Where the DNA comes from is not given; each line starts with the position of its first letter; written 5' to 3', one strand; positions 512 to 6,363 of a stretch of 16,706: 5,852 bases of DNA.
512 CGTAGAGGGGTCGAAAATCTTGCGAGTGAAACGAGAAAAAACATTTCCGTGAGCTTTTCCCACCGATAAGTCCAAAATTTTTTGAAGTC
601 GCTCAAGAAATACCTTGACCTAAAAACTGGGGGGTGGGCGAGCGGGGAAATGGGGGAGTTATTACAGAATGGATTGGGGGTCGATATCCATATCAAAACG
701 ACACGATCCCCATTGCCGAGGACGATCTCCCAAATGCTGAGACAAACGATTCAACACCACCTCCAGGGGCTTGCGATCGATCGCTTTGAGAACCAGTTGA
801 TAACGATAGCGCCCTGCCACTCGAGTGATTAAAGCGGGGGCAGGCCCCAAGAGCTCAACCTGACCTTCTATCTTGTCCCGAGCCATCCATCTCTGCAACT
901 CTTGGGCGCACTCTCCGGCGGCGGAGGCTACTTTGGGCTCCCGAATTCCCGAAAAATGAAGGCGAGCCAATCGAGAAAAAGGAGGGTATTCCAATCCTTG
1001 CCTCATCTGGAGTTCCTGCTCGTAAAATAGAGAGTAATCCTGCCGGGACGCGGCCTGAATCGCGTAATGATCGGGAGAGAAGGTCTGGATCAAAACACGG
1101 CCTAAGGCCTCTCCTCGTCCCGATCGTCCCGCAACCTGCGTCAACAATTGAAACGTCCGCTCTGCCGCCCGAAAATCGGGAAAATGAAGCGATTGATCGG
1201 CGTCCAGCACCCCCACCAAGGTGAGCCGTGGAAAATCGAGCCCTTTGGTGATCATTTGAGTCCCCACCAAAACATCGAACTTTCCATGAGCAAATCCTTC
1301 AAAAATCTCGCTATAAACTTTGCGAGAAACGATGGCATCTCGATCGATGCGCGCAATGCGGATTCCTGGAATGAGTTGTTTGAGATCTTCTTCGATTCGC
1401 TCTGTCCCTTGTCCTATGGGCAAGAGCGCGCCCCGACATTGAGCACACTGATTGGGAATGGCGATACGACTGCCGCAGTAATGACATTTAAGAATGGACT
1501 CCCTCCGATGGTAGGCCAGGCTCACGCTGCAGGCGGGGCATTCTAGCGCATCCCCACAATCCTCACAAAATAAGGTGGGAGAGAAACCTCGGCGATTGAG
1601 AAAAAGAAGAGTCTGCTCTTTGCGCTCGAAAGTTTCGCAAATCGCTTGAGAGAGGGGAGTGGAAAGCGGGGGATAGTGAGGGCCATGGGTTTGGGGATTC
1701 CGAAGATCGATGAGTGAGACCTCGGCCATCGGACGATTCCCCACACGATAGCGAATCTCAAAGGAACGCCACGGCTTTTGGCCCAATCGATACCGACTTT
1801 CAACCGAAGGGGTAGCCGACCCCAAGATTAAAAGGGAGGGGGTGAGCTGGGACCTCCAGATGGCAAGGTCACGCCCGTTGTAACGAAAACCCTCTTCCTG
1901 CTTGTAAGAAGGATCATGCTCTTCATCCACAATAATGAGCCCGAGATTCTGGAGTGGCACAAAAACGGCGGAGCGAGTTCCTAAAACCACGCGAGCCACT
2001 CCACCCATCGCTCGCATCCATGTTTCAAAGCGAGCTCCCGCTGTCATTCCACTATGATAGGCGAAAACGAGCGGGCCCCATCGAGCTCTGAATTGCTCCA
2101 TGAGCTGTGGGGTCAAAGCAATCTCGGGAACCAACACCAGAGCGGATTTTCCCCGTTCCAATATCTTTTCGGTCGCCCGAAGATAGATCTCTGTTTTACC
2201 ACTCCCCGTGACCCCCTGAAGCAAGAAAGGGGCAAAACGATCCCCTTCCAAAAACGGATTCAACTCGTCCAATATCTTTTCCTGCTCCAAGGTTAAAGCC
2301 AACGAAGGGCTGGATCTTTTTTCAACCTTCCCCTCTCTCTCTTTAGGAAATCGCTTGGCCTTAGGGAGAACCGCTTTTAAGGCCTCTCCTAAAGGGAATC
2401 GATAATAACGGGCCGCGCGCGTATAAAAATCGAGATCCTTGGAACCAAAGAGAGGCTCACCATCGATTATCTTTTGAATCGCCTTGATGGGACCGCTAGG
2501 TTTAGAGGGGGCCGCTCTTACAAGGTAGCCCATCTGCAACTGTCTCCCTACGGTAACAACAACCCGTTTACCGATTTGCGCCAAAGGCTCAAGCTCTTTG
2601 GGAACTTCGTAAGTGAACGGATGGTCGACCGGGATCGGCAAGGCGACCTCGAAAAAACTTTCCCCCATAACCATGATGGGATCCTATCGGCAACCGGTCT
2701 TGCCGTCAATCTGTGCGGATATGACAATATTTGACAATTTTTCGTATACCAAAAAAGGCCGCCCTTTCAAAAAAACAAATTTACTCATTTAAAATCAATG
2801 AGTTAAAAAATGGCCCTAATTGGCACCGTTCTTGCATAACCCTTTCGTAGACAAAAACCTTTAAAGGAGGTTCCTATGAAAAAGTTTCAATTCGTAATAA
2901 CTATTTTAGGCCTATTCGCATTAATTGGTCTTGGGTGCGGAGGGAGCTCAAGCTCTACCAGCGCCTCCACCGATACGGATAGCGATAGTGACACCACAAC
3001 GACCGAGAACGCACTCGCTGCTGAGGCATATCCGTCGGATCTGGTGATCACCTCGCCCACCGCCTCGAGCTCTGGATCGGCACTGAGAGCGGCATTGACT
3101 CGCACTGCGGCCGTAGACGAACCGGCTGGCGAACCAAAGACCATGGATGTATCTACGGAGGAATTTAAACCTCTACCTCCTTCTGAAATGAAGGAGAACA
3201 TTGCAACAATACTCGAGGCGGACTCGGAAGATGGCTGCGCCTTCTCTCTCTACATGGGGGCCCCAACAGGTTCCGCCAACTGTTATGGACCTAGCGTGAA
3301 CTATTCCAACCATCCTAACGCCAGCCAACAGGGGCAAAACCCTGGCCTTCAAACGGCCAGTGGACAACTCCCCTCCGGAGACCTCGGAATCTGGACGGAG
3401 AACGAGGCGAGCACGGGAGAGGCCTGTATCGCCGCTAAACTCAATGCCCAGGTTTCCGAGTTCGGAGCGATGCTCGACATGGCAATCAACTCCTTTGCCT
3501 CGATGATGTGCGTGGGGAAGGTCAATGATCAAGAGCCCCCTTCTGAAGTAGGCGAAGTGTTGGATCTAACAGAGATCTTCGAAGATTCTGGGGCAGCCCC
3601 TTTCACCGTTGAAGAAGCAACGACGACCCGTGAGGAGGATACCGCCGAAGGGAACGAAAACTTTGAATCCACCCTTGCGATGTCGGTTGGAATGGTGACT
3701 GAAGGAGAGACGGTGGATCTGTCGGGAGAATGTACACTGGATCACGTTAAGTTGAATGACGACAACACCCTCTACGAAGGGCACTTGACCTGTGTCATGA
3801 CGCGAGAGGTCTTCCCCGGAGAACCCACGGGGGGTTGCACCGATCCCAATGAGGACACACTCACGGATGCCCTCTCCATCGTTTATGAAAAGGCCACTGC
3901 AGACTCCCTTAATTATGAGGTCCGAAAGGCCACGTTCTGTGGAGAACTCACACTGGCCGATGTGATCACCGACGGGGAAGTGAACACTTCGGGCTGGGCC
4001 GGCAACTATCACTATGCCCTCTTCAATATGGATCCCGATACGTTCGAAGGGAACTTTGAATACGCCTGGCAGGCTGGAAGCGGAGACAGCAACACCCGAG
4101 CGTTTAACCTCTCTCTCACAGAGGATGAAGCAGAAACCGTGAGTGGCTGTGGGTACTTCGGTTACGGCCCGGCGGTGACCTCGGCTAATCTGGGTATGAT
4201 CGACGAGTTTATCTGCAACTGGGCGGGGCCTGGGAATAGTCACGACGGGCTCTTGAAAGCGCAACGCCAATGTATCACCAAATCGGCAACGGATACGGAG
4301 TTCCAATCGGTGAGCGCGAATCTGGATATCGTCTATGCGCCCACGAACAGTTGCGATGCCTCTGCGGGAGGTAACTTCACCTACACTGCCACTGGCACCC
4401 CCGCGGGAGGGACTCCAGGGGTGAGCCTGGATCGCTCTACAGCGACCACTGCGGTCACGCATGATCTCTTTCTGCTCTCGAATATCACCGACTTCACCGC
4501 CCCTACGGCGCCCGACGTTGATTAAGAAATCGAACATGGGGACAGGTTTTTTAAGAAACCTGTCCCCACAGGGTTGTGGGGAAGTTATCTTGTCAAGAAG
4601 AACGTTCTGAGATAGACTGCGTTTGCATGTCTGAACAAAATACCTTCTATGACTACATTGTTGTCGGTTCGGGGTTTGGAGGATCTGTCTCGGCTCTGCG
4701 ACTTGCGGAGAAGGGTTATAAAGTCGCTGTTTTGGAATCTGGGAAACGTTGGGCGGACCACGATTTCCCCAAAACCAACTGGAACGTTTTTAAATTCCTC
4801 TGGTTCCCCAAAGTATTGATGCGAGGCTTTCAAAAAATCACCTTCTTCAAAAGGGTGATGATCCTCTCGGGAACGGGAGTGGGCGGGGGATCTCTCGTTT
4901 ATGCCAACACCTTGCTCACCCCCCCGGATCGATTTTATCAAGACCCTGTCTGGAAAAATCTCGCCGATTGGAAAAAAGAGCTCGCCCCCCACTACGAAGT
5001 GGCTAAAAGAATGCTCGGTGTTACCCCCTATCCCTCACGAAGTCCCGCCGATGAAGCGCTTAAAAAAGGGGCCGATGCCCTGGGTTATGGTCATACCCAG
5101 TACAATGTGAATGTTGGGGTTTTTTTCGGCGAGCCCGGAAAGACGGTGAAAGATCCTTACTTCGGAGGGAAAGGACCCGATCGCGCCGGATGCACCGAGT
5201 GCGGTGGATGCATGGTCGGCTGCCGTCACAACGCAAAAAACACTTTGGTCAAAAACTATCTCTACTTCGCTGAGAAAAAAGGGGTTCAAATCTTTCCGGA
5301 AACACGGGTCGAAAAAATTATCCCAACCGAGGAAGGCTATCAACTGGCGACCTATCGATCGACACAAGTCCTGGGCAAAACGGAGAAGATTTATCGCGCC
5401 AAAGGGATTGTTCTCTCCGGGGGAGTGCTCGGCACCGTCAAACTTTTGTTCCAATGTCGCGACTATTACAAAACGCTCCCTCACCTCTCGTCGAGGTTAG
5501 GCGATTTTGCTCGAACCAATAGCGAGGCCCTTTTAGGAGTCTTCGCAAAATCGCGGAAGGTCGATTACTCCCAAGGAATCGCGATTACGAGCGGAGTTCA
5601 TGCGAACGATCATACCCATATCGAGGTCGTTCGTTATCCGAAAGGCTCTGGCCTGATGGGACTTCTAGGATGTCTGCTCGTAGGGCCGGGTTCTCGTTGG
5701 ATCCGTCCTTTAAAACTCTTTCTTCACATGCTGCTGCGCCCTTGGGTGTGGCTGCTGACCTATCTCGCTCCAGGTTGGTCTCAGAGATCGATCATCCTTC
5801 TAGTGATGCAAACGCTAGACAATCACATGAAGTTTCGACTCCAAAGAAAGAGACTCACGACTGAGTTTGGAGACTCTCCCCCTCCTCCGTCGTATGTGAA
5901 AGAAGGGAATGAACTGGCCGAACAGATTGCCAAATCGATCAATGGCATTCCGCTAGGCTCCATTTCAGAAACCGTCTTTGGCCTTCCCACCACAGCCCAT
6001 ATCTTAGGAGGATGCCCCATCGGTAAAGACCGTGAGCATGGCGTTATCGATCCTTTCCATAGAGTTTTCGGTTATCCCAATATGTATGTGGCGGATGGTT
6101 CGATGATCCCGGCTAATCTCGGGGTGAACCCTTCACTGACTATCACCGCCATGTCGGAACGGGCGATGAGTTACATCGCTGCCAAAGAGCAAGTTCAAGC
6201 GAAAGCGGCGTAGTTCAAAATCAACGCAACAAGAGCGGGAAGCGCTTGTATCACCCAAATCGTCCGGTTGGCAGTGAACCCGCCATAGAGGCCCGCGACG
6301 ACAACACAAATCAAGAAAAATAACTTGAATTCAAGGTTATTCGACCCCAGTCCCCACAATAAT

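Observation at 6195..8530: AT-rich accessory block next to tRNA-Ala: TA pair + SPFH + Zn-ribbon + DUF1304-like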

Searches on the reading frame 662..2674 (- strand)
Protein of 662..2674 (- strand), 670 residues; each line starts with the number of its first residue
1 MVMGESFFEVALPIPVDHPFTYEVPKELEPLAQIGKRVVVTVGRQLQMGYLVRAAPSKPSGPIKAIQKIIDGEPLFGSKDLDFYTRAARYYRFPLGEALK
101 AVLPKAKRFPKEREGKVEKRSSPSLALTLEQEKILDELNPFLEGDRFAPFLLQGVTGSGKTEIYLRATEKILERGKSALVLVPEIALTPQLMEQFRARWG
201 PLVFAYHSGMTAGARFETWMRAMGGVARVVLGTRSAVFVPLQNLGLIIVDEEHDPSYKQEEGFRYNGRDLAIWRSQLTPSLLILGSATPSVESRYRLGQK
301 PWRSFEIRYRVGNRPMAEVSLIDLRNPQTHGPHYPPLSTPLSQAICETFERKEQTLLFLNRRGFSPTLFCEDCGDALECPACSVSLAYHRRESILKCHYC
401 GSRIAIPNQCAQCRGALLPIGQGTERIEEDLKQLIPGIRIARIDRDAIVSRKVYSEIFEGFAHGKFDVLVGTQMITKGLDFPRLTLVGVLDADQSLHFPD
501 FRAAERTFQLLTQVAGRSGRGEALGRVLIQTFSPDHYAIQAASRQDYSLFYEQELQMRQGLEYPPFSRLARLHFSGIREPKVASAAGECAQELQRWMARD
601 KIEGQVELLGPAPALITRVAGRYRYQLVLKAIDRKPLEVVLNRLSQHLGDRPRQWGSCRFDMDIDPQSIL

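Call 6: search_protein_families(library=pfam, proteins=[window:662-2674:-], max_evalue=0.01)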
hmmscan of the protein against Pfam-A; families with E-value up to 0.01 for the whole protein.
window:662-2674:- (670 aa): 6 families
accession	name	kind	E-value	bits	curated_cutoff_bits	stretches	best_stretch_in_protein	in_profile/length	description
PF17764.6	PriA_3primeBD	-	1e-22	80.2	22.7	1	9-104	1-96/96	3'DNA-binding domain (3'BD)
PF18074.6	PriA_C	-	6.6e-22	78.6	26.9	1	565-666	1-95/95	Primosomal protein N C-terminal domain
PF00270.35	DEAD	-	1.3e-16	61.3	26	1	150-292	17-162/167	DEAD/DEAH box helicase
PF00271.37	Helicase_C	-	1.4e-11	45.1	23.5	1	422-520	23-108/110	Helicase conserved C-terminal domain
PF04851.21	ResIII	-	2.5e-11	44.2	22.5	1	127-289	4-162/164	Type III restriction enzyme, res subunit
PF18319.7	Zn_ribbon_PriA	-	2.1e-10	40.8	26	1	379-403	1-25/27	PriA DNA helicase Cys-rich region (CRR) domain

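Call 7: search_protein_families(library=ncbifam, proteins=[window:662-2674:-], max_evalue=0.01)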
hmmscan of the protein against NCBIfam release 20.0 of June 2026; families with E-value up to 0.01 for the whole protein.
window:662-2674:- (670 aa): 28 families (the best 25 are shown)
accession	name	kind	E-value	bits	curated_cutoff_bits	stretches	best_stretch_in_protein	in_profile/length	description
NF004066.1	PRK05580.1-3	equivalog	9.5e-217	722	813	2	120-668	246-787/788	primosomal protein N'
NF004067.0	PRK05580.1-4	equivalog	1.5e-200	668.3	763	2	117-669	195-736/737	primosomal protein N'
NF004070.0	PRK05580.2-2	equivalog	1.7e-179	598.4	921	2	109-670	179-729/729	primosomal protein N'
TIGR00595.1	priA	equivalog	3.8e-179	596.5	230.35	1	151-666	1-508/509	replication restart helicase PriA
NF004065.0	PRK05580.1-1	equivalog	6.2e-169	563.6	858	2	125-668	196-730/731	primosomal protein N'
NF004068.0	PRK05580.1-5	equivalog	9.2e-166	553.2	1249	2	121-669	253-794/795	primosomal protein N'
NF004071.0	PRK05580.2-3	equivalog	5.8e-145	484.1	1105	2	127-670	202-735/735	primosomal protein N'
NF004069.0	PRK05580.2-1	equivalog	5.3e-133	444.6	767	1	7-666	3-608/612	primosomal protein N'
NF004072.0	PRK05580.2-4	equivalog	5.4e-133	444.6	1030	1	9-668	5-646/648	primosomal protein N'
NF011453.0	PRK14873.1-3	equivalog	1.1e-45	156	812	1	16-617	27-607/653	primosome assembly protein PriA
NF011452.0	PRK14873.1-2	equivalog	4.5e-42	144.1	980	1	16-616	57-644/708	primosomal protein N'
NF011454.0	PRK14873.1-4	equivalog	5.8e-33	114.1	951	1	16-572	10-562/651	primosomal protein N'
NF011455.0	PRK14873.1-5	equivalog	1.8e-32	112.5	969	1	16-571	25-583/675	primosomal protein N'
TIGR00580.2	mfd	equivalog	6.4e-19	67.9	800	2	107-259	414-571/907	transcription-repair coupling factor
TIGR00643.1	recG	equivalog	2.6e-18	66.1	659.4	1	125-289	234-396/629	ATP-dependent DNA helicase RecG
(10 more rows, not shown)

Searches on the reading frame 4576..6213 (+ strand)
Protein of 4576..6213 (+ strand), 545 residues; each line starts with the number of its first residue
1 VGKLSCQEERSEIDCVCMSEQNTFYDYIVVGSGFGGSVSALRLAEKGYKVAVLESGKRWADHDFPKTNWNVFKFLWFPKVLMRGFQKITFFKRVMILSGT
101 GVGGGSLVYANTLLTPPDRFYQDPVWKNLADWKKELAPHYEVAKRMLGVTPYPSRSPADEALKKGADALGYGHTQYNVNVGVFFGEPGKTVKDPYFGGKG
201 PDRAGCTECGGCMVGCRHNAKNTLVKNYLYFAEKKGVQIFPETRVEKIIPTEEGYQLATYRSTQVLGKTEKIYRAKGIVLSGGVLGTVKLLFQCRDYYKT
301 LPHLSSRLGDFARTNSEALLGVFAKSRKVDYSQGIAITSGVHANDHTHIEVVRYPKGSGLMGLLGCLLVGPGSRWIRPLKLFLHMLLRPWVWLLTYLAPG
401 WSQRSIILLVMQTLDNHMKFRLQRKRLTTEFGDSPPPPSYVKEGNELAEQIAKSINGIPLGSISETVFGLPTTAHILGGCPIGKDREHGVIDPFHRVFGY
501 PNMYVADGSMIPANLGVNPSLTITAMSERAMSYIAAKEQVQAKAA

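Call 6: search_protein_families(library=pfam, proteins=[window:4576-6213:+], max_evalue=0.01)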
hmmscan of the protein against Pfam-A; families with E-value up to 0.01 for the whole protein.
window:4576-6213:+ (545 aa): 7 families
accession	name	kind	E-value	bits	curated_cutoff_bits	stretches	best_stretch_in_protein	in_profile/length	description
PF00732.25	GMC_oxred_N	-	2.1e-17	64.1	23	2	203-291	108-197/218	GMC oxidoreductase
PF05199.19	GMC_oxred_C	-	1.8e-15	58.2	24.6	1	472-526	84-138/139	GMC oxidoreductase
PF01266.30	DAO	-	6.6e-09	36.2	27.9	1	26-60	1-35/353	FAD dependent oxidoreductase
PF07992.20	Pyr_redox_2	-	1.7e-07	31.4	26.1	1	25-59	1-35/291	Pyridine nucleotide-disulphide oxidoreductase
PF00890.30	FAD_binding_2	-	5.1e-06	26.4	20.4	1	26-57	1-32/414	FAD binding domain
PF13450.12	NAD_binding_8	-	2e-05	25.2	21.9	1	29-58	1-30/68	NAD(P)-binding Rossmann-like domain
PF03486.20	HI0933_like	-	0.0035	17.3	50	0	26-59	2-35/244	HI0933-like protein Rossmann domain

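Call 7: search_protein_families(library=ncbifam, proteins=[window:4576-6213:+], max_evalue=0.01)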
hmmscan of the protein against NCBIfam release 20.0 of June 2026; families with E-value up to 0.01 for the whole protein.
window:4576-6213:+ (545 aa): 46 families (the best 25 are shown)
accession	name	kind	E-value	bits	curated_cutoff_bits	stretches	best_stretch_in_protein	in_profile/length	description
NF058674.1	CholsOxChoxAB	equivalog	6.3e-184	612.4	850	1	23-537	4-535/535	cholesterol oxidase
TIGR03970.1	mycofact_MftG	equivalog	6.8e-14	51.7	387.45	2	440-534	384-486/487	mycofactocin dehydrogenase MftG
NF002550.0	PRK02106.1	subfamily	2.3e-11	42.9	605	2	22-58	3-40/563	choline dehydrogenase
TIGR02462.1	pyranose_ox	equivalog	1.8e-08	33.8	544.9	1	469-536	477-545/548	pyranose oxidase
TIGR04542.1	GMC_mycofac_2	equivalog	4.3e-08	32.6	400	0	26-62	1-39/425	mycofactocin system GMC family oxidoreductase MftG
TIGR01810.1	betA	equivalog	1.2e-07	30.8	732.1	1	472-538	463-530/532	choline dehydrogenase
TIGR02032.1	GG-red-SF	subfamily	9.8e-07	28.7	158.8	1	25-56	1-32/297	geranylgeranyl reductase family protein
NF038210.1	GMC_mycofac_3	equivalog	4.8e-06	25.7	300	0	28-60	2-34/418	mycofactocin system GMC family oxidoreductase MftG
NF053717.1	VnlPnlRedVprA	equivalog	2.6e-05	23.3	600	1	21-58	3-40/481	vinyl phenol reductase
NF006130.0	PRK08274.1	equivalog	4.2e-05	22.5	369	0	22-58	3-39/467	FAD-dependent tricarballylate dehydrogenase TcuA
TIGR01350.1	lipoamide_DH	equivalog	4.3e-05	22.4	408.8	1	25-55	2-32/461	dihydrolipoyl dehydrogenase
NF041080.1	DGGGPL_reductase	equivalog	6.7e-05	21.9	580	1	25-56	2-33/447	digeranylgeranylglycerophospholipid reductase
NF003585.0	PRK05249.1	equivalog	0.00015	20.5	465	1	21-57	3-39/464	Si-specific NAD(P)(+) transhydrogenase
NF045637.1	carotdesatCrtDProt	equivalog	0.00022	19.9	580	1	28-56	2-30/485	1-hydroxycarotenoid 3,4-desaturase CrtD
NF050086.1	pipecolate_AmaA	exception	0.00023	19.9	600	1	21-56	22-57/425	L-pipecolate oxidase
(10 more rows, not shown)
